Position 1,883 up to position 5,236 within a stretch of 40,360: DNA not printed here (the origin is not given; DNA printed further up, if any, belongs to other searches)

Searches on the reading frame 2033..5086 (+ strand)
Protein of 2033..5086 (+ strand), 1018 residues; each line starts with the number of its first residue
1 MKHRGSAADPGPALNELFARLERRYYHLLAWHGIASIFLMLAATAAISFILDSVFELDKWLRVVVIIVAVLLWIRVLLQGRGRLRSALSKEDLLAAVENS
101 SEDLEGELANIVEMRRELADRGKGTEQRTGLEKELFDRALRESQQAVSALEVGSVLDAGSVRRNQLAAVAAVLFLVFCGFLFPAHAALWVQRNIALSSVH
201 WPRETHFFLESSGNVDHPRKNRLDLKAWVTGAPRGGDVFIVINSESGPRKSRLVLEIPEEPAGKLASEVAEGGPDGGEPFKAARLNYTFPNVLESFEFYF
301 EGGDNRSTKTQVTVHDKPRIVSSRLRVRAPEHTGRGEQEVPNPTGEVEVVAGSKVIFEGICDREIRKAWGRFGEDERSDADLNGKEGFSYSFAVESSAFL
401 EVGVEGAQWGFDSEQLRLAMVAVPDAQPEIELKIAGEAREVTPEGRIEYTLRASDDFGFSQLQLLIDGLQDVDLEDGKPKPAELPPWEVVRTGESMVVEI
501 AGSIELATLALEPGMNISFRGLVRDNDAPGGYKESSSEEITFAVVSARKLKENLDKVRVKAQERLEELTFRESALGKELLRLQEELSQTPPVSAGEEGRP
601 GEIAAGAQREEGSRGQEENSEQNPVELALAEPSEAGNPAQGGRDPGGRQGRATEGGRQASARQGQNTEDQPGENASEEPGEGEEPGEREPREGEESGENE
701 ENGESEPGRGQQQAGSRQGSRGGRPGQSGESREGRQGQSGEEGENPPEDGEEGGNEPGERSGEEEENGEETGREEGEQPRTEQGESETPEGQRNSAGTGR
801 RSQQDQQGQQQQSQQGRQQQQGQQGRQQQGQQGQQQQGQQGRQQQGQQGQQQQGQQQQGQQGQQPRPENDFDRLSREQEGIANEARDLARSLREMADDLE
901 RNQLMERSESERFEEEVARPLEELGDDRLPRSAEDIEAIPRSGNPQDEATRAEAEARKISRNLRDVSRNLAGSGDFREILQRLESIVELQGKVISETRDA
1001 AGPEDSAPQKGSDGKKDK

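Call 40: search_protein_families(library=pfam, proteins=[window:2033-5086:+], max_evalue=0.0001)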
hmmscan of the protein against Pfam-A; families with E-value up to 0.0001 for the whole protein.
window:2033-5086:+ (1018 aa): 1 family
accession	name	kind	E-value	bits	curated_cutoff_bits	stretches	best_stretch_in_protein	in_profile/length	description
PF13779.11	DUF4175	-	7e-06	24.8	27.3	1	307-467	181-322/825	Domain of unknown function (DUF4175)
